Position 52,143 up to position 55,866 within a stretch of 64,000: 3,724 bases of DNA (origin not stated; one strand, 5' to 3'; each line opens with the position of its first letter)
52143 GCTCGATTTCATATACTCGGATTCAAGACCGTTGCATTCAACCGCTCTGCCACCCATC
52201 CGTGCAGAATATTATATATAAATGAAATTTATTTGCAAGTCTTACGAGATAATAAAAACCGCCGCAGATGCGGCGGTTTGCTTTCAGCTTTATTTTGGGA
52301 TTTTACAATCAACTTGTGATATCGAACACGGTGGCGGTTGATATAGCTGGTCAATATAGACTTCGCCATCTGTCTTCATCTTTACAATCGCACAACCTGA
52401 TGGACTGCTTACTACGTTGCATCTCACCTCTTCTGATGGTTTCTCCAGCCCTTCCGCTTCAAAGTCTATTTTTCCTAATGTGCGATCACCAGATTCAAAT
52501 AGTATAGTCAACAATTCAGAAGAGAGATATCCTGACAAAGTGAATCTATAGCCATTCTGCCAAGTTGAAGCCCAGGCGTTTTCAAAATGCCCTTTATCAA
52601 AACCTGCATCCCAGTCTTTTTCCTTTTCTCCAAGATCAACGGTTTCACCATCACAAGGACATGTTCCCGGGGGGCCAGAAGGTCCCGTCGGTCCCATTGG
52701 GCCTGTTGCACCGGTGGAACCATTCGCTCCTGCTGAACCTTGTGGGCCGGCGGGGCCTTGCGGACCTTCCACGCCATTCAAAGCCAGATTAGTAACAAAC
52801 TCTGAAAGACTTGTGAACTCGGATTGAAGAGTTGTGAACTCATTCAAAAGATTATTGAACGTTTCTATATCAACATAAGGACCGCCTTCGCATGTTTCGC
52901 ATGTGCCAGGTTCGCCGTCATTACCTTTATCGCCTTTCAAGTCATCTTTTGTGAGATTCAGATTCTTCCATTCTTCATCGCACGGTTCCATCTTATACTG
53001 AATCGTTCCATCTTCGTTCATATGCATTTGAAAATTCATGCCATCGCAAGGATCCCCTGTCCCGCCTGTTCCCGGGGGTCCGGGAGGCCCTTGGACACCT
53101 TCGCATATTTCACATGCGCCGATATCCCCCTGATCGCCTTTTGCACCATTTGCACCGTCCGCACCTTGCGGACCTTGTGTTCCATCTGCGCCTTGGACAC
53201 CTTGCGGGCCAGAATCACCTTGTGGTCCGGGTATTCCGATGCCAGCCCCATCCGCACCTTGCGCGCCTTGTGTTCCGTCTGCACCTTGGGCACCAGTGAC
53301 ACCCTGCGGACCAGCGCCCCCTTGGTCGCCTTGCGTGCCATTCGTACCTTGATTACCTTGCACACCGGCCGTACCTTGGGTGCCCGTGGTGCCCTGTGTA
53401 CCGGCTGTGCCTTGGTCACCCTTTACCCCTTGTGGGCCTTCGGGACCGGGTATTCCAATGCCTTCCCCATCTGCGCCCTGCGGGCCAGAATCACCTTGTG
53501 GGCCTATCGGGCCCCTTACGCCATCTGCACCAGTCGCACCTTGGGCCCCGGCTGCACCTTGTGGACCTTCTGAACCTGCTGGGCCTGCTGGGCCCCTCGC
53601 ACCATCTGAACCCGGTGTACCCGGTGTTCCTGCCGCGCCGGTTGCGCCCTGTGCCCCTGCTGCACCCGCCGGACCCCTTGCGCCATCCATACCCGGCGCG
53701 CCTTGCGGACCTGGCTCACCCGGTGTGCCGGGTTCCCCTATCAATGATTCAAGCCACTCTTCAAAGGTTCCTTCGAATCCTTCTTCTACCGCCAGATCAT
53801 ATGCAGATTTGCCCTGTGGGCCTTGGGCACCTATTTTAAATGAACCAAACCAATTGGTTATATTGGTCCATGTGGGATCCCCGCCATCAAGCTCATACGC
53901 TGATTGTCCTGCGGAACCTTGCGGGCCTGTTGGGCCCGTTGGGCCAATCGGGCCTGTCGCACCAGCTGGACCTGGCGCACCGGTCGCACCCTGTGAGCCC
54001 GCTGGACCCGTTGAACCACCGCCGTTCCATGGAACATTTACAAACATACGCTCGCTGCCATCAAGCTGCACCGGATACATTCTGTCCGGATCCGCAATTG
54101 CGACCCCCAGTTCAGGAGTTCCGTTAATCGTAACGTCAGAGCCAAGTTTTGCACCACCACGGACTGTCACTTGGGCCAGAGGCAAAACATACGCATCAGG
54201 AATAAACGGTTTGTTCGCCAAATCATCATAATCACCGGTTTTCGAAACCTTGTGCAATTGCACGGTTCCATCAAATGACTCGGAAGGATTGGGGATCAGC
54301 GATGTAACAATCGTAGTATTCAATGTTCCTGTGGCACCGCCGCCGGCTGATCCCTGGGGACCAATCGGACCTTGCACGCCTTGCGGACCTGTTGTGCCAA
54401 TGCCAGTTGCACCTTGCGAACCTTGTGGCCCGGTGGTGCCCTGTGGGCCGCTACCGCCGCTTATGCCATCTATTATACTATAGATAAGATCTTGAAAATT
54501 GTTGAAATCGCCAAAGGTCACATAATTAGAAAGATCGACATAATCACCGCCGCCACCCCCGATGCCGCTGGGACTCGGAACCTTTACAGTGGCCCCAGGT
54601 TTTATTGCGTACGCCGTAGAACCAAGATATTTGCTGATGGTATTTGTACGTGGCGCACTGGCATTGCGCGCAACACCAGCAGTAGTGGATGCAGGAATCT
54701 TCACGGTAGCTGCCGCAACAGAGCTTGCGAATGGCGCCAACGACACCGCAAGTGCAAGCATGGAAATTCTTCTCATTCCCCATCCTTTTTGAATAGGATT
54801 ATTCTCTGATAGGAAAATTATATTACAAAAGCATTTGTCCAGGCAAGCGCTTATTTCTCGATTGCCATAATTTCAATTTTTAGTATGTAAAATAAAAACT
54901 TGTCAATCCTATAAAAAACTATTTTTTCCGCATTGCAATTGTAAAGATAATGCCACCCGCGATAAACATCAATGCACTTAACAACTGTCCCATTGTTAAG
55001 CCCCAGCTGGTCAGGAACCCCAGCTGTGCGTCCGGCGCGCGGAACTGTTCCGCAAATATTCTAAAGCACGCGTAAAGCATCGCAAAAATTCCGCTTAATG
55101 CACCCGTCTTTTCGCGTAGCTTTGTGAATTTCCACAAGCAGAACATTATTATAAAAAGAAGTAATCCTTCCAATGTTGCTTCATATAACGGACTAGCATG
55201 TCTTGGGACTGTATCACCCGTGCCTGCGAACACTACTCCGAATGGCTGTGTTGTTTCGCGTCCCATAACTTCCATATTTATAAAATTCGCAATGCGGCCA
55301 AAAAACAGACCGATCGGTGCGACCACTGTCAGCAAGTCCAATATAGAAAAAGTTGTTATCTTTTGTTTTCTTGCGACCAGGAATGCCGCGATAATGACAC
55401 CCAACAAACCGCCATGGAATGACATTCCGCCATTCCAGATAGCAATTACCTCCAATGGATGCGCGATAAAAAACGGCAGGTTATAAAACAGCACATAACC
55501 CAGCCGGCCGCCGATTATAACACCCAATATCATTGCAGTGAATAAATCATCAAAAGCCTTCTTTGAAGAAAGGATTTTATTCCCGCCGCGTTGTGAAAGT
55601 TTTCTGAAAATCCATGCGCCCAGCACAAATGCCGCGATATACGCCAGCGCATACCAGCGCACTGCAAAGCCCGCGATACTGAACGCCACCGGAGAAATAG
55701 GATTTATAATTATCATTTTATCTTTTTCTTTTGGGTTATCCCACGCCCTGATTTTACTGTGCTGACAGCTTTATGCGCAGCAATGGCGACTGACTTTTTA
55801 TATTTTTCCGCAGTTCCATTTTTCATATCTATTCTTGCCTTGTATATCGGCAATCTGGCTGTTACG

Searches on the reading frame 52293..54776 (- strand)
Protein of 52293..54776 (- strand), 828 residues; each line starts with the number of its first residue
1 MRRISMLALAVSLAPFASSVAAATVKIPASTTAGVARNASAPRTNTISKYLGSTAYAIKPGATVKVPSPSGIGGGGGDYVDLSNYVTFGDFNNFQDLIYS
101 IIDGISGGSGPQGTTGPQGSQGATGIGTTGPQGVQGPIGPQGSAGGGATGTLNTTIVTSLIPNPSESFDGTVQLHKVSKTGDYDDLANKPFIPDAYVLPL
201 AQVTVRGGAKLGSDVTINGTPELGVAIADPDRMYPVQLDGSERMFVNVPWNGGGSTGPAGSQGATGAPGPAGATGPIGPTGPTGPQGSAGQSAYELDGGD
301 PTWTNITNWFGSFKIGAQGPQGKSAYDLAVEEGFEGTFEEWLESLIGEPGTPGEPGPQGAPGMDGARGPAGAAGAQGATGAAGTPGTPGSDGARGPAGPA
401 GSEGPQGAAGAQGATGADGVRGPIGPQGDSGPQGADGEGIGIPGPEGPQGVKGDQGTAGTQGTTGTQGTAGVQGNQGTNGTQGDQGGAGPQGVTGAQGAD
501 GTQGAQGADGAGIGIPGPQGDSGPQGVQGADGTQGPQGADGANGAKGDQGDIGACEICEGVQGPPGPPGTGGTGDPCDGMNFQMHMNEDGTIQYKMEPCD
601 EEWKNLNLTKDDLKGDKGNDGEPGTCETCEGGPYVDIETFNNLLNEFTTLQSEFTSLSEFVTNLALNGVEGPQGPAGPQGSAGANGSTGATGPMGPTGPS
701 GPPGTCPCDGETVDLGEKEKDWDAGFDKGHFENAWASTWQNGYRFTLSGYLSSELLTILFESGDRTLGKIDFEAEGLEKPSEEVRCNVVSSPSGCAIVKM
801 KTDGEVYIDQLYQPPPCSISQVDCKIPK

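Call 7: search_protein_families(library=pfam, proteins=[window:52293-54776:-], max_evalue=0.01)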
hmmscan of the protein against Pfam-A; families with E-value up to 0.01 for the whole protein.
window:52293-54776:- (828 aa): 1 family
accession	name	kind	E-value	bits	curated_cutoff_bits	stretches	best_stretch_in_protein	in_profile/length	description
PF01391.23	Collagen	-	5.2e-40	135.5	27.2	4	347-404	1-58/60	Collagen triple helix repeat (20 copies)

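Call 8: search_protein_families(library=ncbifam, proteins=[window:52293-54776:-], max_evalue=0.01)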
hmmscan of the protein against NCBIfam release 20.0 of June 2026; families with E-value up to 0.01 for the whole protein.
window:52293-54776:- (828 aa): 4 families
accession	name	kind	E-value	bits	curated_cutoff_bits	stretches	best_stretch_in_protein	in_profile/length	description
NF038329.2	gly_rich_SclB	equivalog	4.8e-47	160.9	325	4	392-710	117-337/442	LPXTG-anchored collagen-like adhesin Scl2/SclB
NF038330.1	adhesin_SclA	exception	5.8e-37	128.3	400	5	441-575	120-256/405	LPXTG-anchored collagen-like adhesin Scl1/SclA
NF046116.1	adhesin_Lcl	equivalog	1.5e-32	112.7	500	3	350-589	60-291/431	collagen-like adhesin Lcl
NF038313.3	HisXaaSer_A4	exception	3.9e-08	34.1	55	0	667-699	54-86/93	His-Xaa-Ser repeat protein HxsA4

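Call 41: search_protein_families(library=phrogs, proteins=[window:52293-54776:-], max_evalue=0.001)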
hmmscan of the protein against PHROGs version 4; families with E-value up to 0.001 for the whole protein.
window:52293-54776:- (828 aa): 47 families (the best 25 are shown)
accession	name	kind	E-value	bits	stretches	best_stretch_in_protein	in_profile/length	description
phrog_6320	-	tail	3.1e-65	222.3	4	441-619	80-232/745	tail fiber protein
phrog_819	-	tail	1.1e-50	173.8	4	388-569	477-698/1024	tail protein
phrog_5073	-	tail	2.1e-47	163.4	4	441-542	261-361/519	tail fiber protein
phrog_8745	-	tail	1.3e-38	133.1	5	103-323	1406-1516/1803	tail fiber protein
phrog_1806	-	tail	3.6e-33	116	3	444-553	109-224/276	collagen like minor tail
phrog_366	-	tail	1.2e-32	115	4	342-426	301-385/474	tail fiber protein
phrog_18350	-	tail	1.5e-26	94.7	2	343-433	107-198/253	tail fiber protein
phrog_26654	-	unknown function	3.6e-25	90.1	3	350-421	79-150/360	-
phrog_10972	-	tail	1.2e-24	88.4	3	666-720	158-212/343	tail fiber protein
phrog_3420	-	unknown function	1e-21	77.3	2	346-575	108-338/929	-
phrog_1658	-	unknown function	1.7e-20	74.8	0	104-145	70-109/239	-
phrog_29268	-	unknown function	1.2e-19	71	3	356-471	406-535/653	-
phrog_28263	-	tail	1.3e-18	66.7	1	242-573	486-815/1400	tail fiber protein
phrog_17587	-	tail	2.7e-17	63.5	1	668-725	363-420/641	tail fiber protein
phrog_38766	-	head and packaging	1.6e-16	61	2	347-438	76-167/478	virion structural protein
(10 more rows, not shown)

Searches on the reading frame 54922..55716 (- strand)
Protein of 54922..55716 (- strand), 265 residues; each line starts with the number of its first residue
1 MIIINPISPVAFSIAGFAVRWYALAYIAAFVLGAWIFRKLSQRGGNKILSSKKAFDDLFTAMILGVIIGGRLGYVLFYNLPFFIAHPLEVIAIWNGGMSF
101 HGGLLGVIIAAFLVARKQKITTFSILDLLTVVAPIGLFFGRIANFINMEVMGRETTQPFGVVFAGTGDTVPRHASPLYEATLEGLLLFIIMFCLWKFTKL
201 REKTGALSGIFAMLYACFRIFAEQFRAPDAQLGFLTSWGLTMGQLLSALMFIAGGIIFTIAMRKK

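Call 63: search_protein_families(library=pfam, proteins=[window:54922-55716:-], max_evalue=0.001)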
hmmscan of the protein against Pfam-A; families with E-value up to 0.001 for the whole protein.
window:54922-55716:- (265 aa): 1 family
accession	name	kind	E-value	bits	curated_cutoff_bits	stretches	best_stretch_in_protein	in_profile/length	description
PF01790.23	LGT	-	9.3e-71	238.4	24.9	1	9-259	1-239/240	Prolipoprotein diacylglyceryl transferase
